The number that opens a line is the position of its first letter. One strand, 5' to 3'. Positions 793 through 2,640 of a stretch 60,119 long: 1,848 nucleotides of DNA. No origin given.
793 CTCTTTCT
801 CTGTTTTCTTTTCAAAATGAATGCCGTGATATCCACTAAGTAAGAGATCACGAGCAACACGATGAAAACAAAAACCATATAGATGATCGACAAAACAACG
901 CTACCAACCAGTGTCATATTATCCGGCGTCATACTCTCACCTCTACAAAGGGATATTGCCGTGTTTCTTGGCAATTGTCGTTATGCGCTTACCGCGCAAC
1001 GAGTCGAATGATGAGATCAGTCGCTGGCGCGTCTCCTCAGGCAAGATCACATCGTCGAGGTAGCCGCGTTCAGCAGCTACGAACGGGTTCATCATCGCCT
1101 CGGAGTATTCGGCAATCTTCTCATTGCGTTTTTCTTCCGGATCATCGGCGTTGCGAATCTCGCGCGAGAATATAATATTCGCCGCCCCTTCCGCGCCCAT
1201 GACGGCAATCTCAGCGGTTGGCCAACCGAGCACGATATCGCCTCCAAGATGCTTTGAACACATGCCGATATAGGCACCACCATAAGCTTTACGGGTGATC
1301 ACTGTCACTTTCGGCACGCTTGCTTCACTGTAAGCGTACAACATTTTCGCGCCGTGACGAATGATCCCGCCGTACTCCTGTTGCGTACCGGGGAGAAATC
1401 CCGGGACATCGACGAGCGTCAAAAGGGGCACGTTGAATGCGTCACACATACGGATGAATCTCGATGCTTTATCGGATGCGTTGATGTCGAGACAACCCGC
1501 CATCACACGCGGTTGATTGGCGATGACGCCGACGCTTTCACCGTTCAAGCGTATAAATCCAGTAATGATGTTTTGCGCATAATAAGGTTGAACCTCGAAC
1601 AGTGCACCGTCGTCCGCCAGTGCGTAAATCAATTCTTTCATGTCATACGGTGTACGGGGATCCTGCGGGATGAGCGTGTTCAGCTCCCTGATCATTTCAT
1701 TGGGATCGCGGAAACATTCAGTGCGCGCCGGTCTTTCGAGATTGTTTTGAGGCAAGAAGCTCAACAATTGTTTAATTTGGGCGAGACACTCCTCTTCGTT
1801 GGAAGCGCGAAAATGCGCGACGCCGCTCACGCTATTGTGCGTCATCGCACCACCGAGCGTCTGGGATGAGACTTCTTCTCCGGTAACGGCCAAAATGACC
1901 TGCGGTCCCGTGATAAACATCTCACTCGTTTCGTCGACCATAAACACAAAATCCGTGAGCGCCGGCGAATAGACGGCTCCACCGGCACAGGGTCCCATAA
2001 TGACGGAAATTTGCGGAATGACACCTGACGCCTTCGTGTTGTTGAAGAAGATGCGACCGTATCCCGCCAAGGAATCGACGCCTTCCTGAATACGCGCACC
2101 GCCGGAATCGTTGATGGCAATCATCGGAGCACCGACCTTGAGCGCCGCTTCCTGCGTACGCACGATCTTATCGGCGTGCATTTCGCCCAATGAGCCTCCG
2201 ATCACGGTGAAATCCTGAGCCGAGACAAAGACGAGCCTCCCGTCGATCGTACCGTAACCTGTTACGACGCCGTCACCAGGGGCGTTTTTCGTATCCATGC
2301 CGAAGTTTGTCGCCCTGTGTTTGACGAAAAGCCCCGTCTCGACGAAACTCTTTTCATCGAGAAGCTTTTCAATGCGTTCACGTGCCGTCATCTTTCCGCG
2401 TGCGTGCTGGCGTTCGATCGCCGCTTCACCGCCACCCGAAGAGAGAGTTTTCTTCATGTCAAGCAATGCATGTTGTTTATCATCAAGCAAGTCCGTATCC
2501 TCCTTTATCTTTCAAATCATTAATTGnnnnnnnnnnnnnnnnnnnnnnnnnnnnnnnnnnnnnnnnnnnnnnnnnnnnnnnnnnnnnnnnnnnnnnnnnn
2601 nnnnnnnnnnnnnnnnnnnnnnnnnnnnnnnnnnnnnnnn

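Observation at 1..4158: MdcA-type malonate transferase in one operon with an Mmd-type biotin/Na+ decarboxylase: candidate hybrid malonate-decarboxylating sodium pump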

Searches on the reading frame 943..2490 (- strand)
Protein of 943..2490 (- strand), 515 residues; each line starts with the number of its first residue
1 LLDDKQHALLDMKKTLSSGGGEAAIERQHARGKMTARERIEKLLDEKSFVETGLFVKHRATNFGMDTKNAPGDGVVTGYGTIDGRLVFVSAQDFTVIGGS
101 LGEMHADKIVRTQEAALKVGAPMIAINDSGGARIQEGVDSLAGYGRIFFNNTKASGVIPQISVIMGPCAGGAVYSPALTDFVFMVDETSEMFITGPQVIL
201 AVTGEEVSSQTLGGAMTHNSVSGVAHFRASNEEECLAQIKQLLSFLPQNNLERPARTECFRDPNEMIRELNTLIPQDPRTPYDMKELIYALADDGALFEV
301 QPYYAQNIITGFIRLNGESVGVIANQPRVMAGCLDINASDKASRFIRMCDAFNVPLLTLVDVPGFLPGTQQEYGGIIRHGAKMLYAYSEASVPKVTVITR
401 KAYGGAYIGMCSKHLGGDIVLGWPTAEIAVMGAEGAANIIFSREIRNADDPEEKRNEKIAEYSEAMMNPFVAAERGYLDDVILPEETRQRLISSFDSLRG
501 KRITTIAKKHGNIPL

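Call 3: search_protein_families(library=pfam, proteins=[window:943-2490:-], max_evalue=0.01)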
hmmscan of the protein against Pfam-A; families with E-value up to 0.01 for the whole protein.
window:943-2490:- (515 aa): 3 families
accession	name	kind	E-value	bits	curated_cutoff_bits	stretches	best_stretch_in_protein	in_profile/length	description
PF01039.27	Carboxyl_trans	-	3.7e-202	672.7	22.3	1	27-513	1-493/493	Carboxyl transferase domain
PF03255.19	ACCA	-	1.3e-10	41.4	23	1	308-444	94-234/310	Acetyl co-enzyme A carboxylase carboxyltransferase-like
PF06833.16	MdcE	-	0.00059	20.1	32.7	1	353-439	27-113/196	Malonate decarboxylase gamma subunit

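Call 4: search_protein_families(library=ncbifam, proteins=[window:943-2490:-], max_evalue=0.01)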
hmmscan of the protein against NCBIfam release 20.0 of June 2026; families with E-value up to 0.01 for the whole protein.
window:943-2490:- (515 aa): 9 families
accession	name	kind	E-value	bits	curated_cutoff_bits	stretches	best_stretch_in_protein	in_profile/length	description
TIGR01117.1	mmdA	subfamily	1e-258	859.3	998.8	1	8-515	5-512/512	methylmalonyl-CoA decarboxylase subunit alpha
NF005530.0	PRK07189.1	equivalog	1.6e-22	80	228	1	33-206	15-196/303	biotin-independent malonate decarboxylase subunit beta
TIGR03133.1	malonate_beta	equivalog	4.6e-22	78.6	278.15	1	34-206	6-186/274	biotin-independent malonate decarboxylase subunit beta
TIGR00515.1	accD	equivalog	1.5e-21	77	317.45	1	33-206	56-242/285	acetyl-CoA carboxylase, carboxyltransferase subunit beta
NF041504.1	AccA_sub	subfamily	1.6e-11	44.1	300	1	308-444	41-181/257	carboxyltransferase subunit alpha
NF004344.0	PRK05724.1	equivalog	3.8e-09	36.2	357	1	339-443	137-237/319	acetyl-CoA carboxylase carboxyltransferase subunit alpha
TIGR00513.1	accA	equivalog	1.3e-07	31.3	319.3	1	337-441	135-235/321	acetyl-CoA carboxylase carboxyl transferase subunit alpha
TIGR03134.1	malonate_gamma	equivalog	2e-07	30.8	237.15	1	286-440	4-169/258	biotin-independent malonate decarboxylase subunit gamma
NF008971.0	PRK12319.1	equivalog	4.8e-07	29.6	406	1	338-505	83-244/256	acetyl-CoA carboxylase carboxyl transferase subunit alpha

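Call 30: search_solved_structures(query=window:943-2490:-, show_alignments=0, max_evalue=1e-50)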
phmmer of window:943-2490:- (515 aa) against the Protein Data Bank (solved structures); distinct sequences matched with E-value up to 1e-50: 44.
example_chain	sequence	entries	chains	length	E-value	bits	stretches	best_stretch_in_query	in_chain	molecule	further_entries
1vrg_A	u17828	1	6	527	1.2e-202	677.4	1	2-515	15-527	propionyl-CoA carboxylase, beta subunit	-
3n6r_B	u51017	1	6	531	3e-202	676.1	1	4-515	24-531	Propionyl-CoA carboxylase, beta subunit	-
1xnw_A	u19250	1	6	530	3.6e-199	665.9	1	17-515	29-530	propionyl-CoA carboxylase complex B subunit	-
3iav_A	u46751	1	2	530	5e-199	665.4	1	17-515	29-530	Propionyl-CoA carboxylase complex B subunit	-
3ib9_A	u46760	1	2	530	6.6e-199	665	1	17-515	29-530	Propionyl-CoA carboxylase complex B subunit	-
3ibb_A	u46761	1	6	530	1.8e-198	663.6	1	17-515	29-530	Propionyl-CoA carboxylase complex B subunit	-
1xnv_A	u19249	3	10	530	3.3e-198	662.7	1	17-515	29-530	propionyl-CoA carboxylase complex B subunit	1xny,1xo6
3mfm_C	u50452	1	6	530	3.3e-198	662.7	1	17-515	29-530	Propionyl-CoA carboxylase complex B subunit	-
1on3_A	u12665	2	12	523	4.8e-194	649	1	6-514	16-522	Methylmalonyl-CoA carboxyltransferase 12S subunit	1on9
6ybp_A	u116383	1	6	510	2e-193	647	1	15-515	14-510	Propionyl-CoA carboxylase beta chain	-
6ybq_A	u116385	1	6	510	3.7e-193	646.1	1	15-515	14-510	Propionyl-CoA carboxylase beta chain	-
8pn8_A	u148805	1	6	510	5e-193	645.6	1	15-515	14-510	Propionyl-CoA carboxylase beta chain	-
8pn7_A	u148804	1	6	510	4.2e-192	642.6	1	15-515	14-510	Propionyl-CoA carboxylase beta chain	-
9wkr_G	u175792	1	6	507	2.6e-186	623.5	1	12-515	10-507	Propionyl-CoA carboxylase beta chain, mitochondrial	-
7ybu_C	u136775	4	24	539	3.2e-186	623.2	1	12-515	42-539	Propionyl-CoA carboxylase beta chain, mitochondrial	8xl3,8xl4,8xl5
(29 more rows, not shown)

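Call 59: search_solved_structures(query=window:943-2490:-, show_alignments=3, max_evalue=1e-195)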
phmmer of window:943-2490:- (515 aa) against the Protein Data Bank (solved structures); distinct sequences matched with E-value up to 1e-195: 8.
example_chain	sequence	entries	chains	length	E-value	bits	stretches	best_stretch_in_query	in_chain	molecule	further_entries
1vrg_A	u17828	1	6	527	1.2e-202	677.4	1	2-515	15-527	propionyl-CoA carboxylase, beta subunit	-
3n6r_B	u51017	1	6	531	3e-202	676.1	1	4-515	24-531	Propionyl-CoA carboxylase, beta subunit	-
1xnw_A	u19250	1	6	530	3.6e-199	665.9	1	17-515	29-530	propionyl-CoA carboxylase complex B subunit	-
3iav_A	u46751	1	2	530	5e-199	665.4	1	17-515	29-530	Propionyl-CoA carboxylase complex B subunit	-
3ib9_A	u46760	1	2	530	6.6e-199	665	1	17-515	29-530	Propionyl-CoA carboxylase complex B subunit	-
3ibb_A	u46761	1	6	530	1.8e-198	663.6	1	17-515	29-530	Propionyl-CoA carboxylase complex B subunit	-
1xnv_A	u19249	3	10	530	3.3e-198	662.7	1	17-515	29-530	propionyl-CoA carboxylase complex B subunit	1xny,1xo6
3mfm_C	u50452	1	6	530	3.3e-198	662.7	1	17-515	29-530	Propionyl-CoA carboxylase complex B subunit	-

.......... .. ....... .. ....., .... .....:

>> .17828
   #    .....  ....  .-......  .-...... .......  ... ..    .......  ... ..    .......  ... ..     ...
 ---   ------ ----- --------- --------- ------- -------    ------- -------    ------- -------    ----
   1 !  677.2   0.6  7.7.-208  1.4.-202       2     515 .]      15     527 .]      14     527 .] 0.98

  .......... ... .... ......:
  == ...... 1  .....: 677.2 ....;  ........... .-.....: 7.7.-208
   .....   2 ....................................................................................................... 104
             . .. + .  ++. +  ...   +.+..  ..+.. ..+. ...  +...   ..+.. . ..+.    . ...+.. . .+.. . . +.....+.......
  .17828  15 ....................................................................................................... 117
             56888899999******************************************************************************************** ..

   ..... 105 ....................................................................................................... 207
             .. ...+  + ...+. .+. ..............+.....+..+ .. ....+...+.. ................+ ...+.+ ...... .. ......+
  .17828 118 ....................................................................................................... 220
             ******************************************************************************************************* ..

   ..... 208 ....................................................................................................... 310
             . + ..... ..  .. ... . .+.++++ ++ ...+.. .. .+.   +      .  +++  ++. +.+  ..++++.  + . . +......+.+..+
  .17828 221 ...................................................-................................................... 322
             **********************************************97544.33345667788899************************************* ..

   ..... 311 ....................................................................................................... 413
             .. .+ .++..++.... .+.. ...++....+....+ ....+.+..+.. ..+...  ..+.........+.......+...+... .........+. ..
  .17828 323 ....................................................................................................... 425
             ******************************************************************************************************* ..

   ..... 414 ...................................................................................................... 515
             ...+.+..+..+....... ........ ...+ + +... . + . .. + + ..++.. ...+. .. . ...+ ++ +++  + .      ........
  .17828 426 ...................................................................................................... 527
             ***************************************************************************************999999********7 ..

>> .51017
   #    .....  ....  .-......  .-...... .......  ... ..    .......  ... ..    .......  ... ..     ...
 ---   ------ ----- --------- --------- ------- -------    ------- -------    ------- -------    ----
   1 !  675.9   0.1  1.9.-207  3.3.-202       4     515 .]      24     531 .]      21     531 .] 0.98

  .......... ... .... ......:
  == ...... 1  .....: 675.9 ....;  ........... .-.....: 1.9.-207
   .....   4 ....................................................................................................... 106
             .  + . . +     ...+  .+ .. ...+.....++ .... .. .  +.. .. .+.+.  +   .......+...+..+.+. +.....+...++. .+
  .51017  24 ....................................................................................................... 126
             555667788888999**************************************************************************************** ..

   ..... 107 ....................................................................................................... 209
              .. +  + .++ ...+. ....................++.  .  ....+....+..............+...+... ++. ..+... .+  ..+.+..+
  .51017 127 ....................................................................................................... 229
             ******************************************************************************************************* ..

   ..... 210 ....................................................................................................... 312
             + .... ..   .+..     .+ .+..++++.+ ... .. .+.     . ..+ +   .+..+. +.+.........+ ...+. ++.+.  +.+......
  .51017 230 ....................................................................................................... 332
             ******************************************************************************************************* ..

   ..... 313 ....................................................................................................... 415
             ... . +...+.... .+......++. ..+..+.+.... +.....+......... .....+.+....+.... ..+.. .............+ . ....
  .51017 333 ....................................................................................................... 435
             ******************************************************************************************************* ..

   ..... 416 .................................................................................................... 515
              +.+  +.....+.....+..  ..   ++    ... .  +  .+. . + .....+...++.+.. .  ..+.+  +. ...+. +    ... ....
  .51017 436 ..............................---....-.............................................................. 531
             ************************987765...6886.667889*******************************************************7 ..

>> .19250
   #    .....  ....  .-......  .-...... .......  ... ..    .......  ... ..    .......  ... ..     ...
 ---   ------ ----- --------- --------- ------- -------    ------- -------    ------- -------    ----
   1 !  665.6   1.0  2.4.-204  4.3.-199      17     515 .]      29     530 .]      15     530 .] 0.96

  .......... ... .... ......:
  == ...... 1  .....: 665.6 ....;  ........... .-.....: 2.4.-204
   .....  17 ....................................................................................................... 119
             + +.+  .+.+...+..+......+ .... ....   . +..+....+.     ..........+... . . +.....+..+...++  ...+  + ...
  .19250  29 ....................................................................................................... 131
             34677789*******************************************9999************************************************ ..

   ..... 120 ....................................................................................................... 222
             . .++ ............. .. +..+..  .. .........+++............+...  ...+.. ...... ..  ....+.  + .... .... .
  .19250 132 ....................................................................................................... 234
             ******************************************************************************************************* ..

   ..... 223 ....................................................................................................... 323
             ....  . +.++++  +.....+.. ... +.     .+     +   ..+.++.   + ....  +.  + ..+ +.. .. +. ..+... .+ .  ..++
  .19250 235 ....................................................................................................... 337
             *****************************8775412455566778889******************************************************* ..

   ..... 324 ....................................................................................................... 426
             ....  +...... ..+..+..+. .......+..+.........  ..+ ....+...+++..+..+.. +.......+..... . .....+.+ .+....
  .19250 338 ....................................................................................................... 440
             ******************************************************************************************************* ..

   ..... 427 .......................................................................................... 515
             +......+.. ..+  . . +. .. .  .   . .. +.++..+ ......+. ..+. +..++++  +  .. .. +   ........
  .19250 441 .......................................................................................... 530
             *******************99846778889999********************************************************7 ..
